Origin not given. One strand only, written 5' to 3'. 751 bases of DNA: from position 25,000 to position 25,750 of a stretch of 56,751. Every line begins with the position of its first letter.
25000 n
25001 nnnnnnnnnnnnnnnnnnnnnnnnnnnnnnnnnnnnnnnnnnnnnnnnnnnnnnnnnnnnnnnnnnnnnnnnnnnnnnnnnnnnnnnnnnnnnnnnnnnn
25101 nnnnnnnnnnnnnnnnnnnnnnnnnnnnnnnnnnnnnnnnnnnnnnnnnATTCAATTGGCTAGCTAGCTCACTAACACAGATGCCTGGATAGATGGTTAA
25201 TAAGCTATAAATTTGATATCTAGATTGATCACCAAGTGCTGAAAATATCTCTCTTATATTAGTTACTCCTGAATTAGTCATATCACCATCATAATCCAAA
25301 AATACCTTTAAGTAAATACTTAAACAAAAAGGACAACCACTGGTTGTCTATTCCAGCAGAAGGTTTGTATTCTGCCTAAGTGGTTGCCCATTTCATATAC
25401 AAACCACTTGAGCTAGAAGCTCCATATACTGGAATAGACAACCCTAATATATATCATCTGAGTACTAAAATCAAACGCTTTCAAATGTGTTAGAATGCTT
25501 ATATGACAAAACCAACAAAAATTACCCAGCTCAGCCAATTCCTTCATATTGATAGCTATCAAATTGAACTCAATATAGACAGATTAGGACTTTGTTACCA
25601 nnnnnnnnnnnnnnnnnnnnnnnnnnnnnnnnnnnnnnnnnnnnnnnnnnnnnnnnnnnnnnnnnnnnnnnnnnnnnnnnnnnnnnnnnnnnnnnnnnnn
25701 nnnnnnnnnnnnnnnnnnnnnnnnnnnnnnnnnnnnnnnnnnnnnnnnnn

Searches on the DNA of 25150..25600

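Call 6: search_rna_families(source=window, start=25150, end=25600, threshold=evalue, max_evalue=10, show_alignments=5)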
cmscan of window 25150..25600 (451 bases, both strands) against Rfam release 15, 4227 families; matches with E-value up to 10: 3.
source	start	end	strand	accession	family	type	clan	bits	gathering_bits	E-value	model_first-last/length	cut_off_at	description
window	25542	25578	+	RF03918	mir-4922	Gene; miRNA;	-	17.4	82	2.7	14-50/65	no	mir-4922 microRNA precursor family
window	25317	25381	-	RF03732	mir-2057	Gene; miRNA;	-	15.2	100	4.3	1-72/72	no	mir-2057 microRNA precursor family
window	25301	25414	-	RF00561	SNORA40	Gene; snRNA; snoRNA; HACA-box;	-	14.1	51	9.7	1-128/128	no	Small nucleolar RNA SNORA40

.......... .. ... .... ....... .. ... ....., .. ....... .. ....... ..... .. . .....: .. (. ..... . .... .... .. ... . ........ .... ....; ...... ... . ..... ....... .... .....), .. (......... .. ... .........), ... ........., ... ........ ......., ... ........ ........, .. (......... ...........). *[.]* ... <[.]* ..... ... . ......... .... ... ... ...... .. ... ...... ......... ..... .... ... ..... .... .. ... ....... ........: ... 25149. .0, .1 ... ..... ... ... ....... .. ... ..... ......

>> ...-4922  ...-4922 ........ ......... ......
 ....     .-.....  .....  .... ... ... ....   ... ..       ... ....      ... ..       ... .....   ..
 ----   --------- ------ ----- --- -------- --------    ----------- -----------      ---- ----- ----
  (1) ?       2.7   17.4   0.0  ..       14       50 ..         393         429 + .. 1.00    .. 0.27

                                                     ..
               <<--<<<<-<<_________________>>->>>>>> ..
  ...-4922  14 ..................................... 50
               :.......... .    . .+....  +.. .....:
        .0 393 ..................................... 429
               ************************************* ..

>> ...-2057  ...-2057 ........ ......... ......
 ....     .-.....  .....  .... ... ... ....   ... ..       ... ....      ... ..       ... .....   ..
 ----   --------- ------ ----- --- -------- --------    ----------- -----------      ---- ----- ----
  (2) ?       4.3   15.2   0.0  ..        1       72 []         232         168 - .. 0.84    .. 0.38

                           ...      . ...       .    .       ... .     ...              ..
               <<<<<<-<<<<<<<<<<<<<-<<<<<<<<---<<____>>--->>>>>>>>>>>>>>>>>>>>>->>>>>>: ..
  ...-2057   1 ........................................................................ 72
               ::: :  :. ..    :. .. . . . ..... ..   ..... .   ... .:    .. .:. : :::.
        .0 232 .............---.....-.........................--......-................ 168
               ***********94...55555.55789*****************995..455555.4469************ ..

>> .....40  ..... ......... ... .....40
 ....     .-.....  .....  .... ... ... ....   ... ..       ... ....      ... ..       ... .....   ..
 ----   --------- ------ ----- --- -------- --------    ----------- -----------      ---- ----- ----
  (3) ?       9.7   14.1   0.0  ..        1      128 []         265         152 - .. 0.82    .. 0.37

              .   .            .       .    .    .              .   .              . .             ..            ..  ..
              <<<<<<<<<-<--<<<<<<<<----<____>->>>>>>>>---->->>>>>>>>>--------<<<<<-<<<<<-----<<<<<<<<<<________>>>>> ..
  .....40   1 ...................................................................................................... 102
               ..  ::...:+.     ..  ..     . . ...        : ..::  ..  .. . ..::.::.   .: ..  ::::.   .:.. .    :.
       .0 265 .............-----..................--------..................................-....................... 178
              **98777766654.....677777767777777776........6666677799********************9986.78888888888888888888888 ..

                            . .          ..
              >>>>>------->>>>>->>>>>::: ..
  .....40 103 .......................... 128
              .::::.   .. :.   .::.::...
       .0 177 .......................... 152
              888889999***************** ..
